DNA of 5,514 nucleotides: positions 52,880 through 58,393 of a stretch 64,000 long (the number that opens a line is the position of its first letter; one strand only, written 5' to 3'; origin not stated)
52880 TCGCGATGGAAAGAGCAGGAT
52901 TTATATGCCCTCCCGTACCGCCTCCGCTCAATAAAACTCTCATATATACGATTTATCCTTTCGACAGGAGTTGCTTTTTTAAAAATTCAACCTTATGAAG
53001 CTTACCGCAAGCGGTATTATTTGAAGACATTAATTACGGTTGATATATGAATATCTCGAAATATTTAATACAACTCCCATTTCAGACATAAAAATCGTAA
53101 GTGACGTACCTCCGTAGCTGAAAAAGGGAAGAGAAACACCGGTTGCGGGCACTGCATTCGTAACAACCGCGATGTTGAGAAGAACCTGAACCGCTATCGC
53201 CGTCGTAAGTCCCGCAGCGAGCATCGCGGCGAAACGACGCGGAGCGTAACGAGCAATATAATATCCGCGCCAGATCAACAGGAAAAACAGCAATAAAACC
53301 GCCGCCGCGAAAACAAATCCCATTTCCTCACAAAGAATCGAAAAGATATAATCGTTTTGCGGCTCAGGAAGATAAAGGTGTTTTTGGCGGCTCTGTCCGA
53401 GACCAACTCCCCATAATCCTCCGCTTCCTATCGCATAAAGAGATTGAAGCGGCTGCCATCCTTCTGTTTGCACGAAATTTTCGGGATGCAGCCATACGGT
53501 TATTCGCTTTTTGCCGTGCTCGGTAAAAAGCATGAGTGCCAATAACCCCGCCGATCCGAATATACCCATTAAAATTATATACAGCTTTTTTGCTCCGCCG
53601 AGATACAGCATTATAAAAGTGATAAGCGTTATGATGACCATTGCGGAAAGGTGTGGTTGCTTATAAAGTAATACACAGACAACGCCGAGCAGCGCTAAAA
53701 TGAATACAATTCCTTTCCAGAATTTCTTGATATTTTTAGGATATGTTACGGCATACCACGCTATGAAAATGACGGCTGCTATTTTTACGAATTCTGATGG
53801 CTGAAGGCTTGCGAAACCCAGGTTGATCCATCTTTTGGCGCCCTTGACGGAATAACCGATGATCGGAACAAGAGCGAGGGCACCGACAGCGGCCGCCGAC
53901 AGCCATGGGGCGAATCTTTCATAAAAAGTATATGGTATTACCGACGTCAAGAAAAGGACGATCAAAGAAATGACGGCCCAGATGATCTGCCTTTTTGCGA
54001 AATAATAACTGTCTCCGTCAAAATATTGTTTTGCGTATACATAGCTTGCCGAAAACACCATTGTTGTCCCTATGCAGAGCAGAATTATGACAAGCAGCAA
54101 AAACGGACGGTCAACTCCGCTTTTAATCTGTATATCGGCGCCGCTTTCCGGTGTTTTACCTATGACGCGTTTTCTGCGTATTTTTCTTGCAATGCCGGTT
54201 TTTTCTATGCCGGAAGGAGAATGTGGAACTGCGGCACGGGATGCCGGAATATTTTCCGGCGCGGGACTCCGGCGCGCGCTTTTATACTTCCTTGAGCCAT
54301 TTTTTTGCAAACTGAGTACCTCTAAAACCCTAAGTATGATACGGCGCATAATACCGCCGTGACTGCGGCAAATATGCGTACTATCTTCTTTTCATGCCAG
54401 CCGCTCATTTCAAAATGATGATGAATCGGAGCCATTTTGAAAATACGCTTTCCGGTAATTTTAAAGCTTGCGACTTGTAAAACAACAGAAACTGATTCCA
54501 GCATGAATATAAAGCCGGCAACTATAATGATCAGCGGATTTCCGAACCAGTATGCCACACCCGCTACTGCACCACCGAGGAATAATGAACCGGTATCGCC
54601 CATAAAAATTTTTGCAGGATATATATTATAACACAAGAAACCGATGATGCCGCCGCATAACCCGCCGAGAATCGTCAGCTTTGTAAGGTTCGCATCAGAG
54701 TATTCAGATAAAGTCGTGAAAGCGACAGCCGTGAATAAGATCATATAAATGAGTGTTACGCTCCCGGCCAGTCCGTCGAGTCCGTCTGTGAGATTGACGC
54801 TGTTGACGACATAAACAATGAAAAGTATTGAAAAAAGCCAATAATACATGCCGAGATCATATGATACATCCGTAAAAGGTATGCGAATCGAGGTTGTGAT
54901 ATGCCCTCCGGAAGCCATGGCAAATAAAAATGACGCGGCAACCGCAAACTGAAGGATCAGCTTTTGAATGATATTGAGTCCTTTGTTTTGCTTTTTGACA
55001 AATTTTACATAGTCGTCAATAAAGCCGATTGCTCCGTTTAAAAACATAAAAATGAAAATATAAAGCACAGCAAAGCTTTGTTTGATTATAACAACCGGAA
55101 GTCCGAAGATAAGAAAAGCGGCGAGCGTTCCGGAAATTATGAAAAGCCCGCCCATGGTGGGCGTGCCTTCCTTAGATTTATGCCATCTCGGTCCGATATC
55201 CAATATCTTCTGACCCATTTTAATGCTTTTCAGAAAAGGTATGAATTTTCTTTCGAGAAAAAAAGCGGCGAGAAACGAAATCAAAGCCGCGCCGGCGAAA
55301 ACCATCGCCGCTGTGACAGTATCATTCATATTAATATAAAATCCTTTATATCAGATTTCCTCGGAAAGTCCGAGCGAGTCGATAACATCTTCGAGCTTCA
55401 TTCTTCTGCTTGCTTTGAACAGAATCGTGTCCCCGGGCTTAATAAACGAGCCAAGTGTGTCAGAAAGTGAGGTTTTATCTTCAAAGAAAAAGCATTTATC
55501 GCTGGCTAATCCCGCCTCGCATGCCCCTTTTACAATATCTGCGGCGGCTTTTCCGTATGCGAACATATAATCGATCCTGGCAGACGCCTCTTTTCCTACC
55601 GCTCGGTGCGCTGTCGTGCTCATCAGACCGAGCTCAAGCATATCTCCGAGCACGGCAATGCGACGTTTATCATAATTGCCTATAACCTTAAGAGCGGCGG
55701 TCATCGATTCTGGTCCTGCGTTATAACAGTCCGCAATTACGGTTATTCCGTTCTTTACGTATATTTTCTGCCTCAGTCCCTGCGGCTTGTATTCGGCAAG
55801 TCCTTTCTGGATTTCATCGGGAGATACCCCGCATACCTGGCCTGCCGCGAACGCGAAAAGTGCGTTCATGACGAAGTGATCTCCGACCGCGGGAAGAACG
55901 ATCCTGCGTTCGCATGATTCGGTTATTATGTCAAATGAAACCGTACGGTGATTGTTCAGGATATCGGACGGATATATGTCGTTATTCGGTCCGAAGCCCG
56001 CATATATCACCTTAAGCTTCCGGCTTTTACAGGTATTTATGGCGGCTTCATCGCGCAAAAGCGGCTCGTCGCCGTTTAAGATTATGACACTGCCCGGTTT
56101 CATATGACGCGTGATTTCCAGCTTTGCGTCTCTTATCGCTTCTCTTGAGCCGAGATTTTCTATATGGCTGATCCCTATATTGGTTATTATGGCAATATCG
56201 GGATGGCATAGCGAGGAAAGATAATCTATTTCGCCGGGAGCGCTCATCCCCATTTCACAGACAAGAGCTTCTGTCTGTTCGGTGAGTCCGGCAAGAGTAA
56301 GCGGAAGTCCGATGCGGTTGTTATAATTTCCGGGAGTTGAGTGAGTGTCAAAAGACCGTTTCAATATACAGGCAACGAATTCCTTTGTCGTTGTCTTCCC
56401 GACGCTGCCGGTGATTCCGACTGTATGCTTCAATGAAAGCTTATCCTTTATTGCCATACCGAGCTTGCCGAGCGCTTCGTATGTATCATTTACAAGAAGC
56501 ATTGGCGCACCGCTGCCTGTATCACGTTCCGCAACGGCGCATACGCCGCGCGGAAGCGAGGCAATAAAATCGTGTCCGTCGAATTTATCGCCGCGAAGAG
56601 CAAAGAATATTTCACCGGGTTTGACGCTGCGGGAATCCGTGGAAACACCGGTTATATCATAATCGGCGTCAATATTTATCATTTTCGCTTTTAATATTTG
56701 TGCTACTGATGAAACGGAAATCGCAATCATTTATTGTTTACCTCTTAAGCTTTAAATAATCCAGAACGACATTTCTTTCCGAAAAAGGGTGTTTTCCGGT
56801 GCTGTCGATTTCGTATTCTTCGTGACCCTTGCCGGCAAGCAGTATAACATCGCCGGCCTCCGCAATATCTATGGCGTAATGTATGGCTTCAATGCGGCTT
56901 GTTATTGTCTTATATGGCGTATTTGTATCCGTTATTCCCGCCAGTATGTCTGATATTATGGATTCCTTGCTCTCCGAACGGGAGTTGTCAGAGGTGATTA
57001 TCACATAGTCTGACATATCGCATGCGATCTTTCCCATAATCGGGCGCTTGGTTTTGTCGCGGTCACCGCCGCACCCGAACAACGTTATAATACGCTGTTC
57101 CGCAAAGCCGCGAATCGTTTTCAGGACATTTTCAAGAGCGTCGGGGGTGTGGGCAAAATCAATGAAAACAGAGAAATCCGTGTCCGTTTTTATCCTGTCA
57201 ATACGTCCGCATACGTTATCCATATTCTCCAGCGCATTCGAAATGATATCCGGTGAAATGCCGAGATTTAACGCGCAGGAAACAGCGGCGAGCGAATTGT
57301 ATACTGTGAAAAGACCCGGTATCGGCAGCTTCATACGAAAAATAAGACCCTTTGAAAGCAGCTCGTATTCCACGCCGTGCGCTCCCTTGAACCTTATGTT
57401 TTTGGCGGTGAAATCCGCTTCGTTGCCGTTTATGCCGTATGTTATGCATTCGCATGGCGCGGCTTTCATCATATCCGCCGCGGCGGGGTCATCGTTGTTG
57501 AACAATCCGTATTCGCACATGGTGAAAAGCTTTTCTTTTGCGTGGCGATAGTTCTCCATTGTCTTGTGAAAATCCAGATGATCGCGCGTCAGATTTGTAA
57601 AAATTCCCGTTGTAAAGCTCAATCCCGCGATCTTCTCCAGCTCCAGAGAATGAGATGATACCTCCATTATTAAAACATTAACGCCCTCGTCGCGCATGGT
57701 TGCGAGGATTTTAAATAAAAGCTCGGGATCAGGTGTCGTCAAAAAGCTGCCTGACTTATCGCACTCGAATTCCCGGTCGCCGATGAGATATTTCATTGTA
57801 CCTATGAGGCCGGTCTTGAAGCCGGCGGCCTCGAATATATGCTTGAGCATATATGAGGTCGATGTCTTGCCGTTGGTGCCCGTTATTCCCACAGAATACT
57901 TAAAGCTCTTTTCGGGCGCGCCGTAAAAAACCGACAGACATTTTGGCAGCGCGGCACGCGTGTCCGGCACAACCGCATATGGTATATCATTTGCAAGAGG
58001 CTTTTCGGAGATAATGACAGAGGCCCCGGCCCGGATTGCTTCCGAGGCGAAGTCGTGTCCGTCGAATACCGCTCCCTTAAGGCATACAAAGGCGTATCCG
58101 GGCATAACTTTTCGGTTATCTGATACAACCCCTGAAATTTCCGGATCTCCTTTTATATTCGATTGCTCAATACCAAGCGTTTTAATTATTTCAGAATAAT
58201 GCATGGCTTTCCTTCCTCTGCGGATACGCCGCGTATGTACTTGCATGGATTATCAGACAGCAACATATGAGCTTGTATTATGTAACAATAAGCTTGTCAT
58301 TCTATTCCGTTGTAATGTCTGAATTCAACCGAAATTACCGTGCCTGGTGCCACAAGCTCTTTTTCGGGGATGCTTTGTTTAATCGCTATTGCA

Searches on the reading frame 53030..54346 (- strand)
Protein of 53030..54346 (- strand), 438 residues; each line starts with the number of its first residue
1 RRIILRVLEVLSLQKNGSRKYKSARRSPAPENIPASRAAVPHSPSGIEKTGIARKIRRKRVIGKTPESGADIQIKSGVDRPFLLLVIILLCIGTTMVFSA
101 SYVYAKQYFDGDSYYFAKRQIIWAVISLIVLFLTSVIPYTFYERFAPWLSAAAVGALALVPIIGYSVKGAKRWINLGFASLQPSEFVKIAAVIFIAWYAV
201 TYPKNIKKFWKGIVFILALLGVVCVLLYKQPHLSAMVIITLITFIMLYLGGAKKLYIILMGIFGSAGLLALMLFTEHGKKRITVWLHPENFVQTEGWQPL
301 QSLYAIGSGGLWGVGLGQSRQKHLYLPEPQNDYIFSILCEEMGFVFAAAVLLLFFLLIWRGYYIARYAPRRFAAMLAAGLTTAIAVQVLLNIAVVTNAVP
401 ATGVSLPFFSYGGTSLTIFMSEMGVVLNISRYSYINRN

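Call 76: search_protein_families(library=pfam, proteins=[window:53030-54346:-], max_evalue=0.00001)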
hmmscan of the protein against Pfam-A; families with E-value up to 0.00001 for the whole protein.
window:53030-54346:- (438 aa): 1 family
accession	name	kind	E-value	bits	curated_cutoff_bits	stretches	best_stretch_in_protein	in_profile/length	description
PF01098.24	FTSW_RODA_SPOVE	-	2.4e-96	323.3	26.4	1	84-433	5-354/356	Cell cycle protein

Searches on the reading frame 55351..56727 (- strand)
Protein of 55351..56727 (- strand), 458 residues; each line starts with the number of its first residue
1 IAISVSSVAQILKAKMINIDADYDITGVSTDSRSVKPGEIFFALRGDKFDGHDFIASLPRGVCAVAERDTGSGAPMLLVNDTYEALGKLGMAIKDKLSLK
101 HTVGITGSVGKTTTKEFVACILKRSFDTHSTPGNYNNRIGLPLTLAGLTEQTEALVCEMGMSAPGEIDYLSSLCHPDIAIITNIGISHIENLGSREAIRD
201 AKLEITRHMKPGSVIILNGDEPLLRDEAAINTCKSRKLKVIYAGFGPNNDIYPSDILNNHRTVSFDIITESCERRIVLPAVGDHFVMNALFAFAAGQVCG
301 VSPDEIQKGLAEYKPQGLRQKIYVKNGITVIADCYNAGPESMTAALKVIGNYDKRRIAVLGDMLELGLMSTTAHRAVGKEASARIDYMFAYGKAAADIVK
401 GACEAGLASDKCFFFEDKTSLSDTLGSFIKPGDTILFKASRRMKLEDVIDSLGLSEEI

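Call 76: search_protein_families(library=pfam, proteins=[window:55351-56727:-], max_evalue=0.00001)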
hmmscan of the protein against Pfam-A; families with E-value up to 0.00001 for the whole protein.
window:55351-56727:- (458 aa): 3 families
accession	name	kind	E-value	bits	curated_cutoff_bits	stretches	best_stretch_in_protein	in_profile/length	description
PF08245.18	Mur_ligase_M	-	6.6e-44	150.7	24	1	105-295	1-199/200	Mur ligase middle domain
PF02875.26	Mur_ligase_C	-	7.3e-18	66.1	28.4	1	324-441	8-127/127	Mur ligase, glutamate ligase domain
PF01225.30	Mur_ligase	-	6.8e-08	33.2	21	1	25-65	2-48/95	Mur ligase family, catalytic domain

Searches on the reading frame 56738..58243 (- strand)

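Call 76: search_protein_families(library=pfam, proteins=[window:56738-58243:-], max_evalue=0.00001)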
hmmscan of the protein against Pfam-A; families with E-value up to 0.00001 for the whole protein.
window:56738-58243:- (501 aa): 3 families
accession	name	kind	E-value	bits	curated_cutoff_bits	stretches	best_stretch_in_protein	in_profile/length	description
PF08245.18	Mur_ligase_M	-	1e-49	169.7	24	1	120-323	1-199/200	Mur ligase middle domain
PF02875.26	Mur_ligase_C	-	1.8e-30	106.8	28.4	1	346-473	1-127/127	Mur ligase, glutamate ligase domain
PF01225.30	Mur_ligase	-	3.5e-08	34.1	21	1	35-83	1-54/95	Mur ligase family, catalytic domain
